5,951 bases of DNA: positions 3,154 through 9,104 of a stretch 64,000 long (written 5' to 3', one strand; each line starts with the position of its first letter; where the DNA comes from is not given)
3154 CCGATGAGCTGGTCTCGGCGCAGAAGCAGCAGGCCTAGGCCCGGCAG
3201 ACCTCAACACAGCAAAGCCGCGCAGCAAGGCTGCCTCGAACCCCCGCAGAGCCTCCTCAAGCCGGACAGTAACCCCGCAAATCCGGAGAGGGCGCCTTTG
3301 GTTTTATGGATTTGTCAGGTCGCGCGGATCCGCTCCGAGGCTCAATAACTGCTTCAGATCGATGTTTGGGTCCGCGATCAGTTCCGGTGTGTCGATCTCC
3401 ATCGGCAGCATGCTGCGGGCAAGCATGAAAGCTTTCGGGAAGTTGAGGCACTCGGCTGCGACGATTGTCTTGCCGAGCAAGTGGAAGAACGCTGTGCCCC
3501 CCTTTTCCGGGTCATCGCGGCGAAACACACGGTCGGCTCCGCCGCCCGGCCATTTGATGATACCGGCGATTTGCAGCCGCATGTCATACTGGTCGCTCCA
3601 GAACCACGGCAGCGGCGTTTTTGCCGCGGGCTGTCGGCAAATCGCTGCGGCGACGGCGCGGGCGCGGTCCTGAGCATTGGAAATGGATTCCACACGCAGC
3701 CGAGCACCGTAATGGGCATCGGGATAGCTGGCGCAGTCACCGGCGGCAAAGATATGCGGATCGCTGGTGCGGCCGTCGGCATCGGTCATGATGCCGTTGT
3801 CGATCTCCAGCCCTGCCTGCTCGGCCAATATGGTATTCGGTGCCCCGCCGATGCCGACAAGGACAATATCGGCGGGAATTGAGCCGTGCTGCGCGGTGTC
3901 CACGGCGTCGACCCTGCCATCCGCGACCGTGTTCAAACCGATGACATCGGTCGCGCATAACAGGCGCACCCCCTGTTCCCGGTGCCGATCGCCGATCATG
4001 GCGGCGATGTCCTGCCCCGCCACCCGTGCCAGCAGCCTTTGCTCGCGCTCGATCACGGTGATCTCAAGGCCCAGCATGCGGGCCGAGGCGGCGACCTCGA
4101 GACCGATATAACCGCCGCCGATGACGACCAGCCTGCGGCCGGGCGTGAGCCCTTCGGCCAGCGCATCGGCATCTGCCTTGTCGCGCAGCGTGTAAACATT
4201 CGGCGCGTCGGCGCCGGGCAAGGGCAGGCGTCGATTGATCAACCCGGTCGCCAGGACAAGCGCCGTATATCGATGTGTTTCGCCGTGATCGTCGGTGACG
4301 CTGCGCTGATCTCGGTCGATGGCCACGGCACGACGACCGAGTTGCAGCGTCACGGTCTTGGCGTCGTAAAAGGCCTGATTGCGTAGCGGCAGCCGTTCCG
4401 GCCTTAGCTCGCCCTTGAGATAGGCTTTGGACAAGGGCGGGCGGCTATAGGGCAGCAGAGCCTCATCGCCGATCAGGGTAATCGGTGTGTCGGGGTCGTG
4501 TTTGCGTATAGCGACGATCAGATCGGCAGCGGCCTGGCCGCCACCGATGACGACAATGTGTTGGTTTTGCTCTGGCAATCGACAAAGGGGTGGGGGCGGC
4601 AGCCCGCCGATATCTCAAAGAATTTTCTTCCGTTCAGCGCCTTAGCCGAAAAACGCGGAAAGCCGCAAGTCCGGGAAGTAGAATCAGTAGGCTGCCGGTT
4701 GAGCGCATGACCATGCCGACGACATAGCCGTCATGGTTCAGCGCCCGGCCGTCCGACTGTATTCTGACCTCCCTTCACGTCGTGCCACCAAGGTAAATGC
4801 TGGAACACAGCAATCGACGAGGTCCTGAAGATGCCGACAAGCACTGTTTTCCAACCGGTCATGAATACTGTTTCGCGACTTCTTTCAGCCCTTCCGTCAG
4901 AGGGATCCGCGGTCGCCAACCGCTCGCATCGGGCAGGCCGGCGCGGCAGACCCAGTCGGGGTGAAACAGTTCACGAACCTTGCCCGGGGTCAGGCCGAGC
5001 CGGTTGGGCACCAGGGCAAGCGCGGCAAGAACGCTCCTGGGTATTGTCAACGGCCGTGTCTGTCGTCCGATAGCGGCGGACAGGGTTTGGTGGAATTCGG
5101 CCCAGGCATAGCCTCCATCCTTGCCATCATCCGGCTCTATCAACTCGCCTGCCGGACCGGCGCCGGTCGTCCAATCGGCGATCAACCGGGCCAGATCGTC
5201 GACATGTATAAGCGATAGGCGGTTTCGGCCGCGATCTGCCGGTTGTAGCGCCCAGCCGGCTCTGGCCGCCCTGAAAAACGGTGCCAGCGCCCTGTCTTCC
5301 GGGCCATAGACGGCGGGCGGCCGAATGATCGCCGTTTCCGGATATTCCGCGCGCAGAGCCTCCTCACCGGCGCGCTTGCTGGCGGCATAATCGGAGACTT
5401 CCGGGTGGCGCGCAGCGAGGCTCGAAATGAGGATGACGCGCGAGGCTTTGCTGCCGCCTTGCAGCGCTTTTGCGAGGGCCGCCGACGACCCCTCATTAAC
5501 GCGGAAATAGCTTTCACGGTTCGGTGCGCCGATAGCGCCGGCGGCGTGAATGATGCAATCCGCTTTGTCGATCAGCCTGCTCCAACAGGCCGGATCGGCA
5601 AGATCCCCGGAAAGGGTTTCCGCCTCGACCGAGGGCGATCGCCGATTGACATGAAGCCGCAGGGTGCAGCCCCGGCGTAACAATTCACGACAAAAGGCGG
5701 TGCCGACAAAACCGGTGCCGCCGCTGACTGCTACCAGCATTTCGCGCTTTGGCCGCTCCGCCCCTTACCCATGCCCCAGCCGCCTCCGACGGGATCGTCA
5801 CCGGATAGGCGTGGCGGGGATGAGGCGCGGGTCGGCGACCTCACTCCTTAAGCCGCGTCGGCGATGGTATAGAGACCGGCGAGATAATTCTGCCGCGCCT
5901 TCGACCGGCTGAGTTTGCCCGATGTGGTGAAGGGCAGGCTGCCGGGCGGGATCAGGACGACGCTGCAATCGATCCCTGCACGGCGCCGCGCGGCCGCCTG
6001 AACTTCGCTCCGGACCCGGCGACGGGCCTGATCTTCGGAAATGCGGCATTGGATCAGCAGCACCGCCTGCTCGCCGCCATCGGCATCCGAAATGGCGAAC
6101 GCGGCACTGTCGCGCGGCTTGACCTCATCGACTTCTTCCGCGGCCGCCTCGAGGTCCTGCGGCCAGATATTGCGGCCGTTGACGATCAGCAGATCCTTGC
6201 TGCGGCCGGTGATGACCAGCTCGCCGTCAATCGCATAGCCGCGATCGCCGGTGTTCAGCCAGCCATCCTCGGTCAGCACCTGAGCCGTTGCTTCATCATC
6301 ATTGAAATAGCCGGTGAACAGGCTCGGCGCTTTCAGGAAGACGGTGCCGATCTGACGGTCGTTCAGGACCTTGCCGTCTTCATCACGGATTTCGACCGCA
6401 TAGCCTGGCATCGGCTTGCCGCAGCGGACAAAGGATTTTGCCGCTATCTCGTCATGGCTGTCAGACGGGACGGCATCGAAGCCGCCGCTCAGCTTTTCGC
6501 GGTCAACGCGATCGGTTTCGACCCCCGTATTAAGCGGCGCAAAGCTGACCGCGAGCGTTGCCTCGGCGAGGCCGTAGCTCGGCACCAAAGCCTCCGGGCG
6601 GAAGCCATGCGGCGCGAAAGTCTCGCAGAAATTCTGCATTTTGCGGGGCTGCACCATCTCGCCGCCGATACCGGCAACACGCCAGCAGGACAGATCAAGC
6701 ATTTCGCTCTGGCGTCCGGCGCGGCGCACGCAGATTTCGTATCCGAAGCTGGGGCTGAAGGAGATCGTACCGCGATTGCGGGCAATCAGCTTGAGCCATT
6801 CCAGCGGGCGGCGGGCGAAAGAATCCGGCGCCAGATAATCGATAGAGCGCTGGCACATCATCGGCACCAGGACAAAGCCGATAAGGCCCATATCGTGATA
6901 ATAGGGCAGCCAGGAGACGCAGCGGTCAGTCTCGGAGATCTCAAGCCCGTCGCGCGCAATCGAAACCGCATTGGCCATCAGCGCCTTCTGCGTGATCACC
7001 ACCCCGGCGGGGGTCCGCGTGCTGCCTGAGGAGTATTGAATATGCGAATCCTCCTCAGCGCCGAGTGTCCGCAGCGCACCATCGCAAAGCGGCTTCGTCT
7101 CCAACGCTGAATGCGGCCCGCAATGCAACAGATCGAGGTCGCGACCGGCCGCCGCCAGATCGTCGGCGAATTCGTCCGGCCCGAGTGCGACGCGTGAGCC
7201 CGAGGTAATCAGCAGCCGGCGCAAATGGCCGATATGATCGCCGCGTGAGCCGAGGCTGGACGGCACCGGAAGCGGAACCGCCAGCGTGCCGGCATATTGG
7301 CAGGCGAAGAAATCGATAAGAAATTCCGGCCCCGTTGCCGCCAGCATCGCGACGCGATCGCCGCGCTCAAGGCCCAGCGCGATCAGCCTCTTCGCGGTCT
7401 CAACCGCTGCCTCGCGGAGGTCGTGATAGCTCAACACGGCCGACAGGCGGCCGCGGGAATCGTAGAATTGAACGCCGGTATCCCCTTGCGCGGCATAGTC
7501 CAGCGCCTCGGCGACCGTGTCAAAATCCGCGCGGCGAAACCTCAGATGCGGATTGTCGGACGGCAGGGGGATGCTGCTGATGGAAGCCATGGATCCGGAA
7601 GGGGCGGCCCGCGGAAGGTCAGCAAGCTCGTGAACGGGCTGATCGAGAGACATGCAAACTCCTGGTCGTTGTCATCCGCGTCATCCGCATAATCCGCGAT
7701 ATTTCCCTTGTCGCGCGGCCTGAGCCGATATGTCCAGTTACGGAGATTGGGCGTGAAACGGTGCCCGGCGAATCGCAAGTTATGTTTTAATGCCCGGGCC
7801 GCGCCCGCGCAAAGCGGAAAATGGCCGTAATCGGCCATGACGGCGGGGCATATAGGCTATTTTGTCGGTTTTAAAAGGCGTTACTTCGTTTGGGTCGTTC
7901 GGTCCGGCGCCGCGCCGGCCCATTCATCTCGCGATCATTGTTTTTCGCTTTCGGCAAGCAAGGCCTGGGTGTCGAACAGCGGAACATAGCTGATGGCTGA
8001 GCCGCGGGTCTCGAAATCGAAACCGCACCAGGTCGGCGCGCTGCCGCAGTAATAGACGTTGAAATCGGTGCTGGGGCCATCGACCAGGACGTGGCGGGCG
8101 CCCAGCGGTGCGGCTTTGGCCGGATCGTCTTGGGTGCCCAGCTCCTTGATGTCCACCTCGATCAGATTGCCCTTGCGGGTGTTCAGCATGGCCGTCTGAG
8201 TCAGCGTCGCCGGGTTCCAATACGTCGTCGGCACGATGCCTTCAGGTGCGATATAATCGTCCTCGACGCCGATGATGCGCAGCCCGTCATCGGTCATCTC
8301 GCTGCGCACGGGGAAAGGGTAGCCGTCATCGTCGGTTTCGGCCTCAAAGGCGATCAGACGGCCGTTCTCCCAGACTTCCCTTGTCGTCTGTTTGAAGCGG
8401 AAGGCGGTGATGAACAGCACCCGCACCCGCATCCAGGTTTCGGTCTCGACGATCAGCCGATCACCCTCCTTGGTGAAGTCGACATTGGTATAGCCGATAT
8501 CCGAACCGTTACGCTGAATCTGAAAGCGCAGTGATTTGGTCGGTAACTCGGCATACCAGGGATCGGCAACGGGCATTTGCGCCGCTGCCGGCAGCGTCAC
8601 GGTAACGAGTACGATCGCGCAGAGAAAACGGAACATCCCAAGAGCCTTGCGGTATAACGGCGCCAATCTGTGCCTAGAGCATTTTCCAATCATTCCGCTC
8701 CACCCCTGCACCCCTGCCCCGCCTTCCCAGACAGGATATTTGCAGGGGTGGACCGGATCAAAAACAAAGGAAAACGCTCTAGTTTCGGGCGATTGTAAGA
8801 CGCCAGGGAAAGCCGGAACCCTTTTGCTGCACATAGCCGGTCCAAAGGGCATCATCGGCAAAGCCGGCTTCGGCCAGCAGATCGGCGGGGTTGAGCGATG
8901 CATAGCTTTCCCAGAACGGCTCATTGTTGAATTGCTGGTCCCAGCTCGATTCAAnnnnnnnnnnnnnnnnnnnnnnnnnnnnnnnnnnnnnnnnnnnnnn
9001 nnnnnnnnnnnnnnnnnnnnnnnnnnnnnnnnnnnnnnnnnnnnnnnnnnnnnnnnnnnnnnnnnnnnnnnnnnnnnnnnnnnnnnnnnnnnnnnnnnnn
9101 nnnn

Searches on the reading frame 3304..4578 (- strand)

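Call 53: search_protein_families(library=pfam, proteins=[window:3304-4578:-], max_evalue=0.001)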
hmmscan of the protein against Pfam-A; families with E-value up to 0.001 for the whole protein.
window:3304-4578:- (424 aa): 8 families
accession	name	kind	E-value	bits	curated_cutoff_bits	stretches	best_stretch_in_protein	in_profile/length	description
PF07992.20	Pyr_redox_2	-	2.7e-65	221.1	26.1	1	7-304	2-289/291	Pyridine nucleotide-disulphide oxidoreductase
PF00070.33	Pyr_redox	-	4.1e-21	75.7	22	1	149-228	1-79/82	Pyridine nucleotide-disulphide oxidoreductase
PF14759.12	Reductase_C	-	1.7e-20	73.7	25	1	325-412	1-85/85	Reductase C-terminal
PF01266.30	DAO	-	3.2e-08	34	27.9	0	150-180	2-32/353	FAD dependent oxidoreductase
PF13738.12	Pyr_redox_3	-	1.4e-06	28.3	30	0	151-180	1-31/305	Pyridine nucleotide-disulphide oxidoreductase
PF03486.20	HI0933_like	-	1.1e-05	25.4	50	0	149-186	2-39/244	HI0933-like protein Rossmann domain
PF13434.12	Lys_Orn_oxgnase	-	4.7e-05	23.1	21.3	0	3-38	186-221/339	L-lysine 6-monooxygenase/L-ornithine 5-monooxygenase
PF13241.12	NAD_binding_7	-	0.00027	21.9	22.1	0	147-179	7-39/104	Putative NAD(P)-binding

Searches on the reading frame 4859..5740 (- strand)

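Call 53: search_protein_families(library=pfam, proteins=[window:4859-5740:-], max_evalue=0.001)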
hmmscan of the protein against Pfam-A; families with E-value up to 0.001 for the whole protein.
window:4859-5740:- (293 aa): 6 families
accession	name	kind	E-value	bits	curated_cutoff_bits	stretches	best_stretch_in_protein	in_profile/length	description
PF01370.27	Epimerase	-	9.1e-21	74.8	20.9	1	4-187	2-221/240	NAD dependent epimerase/dehydratase family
PF01073.25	3Beta_HSD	-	1.5e-09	37.7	22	1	4-113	1-122/280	3-beta hydroxysteroid dehydrogenase/isomerase family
PF13460.12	NAD_binding_10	-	4.1e-08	33.8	27.2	1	7-145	1-147/184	NAD(P)H-binding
PF07993.18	NAD_binding_4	-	3.6e-07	30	20.1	0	6-34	2-31/258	Male sterility protein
PF04321.23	RmlD_sub_bind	-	5.1e-07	29.5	27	0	116-151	123-158/287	RmlD substrate binding domain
PF00106.31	adh_short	-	0.00039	20.4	26.6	0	3-127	3-158/195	short chain dehydrogenase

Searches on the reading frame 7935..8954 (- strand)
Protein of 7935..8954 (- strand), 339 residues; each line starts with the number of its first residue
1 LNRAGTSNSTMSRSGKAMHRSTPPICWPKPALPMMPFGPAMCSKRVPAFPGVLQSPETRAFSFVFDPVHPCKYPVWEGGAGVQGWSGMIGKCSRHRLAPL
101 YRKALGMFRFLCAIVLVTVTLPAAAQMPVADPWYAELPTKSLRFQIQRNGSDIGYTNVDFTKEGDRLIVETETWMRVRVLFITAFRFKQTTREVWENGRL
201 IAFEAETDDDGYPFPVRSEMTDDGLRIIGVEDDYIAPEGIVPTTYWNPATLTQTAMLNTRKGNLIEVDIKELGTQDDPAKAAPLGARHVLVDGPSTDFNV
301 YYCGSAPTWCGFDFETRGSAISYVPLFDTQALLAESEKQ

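Call 6: search_protein_families(library=pfam, proteins=[window:7935-8954:-], max_evalue=0.01)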
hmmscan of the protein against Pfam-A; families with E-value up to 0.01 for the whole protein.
window:7935-8954:- (339 aa): 1 family
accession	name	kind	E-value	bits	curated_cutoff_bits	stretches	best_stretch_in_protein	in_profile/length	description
PF19630.5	DUF6134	-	1.4e-41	143.1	27.9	1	144-325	1-183/184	Domain of unknown function (DUF6134)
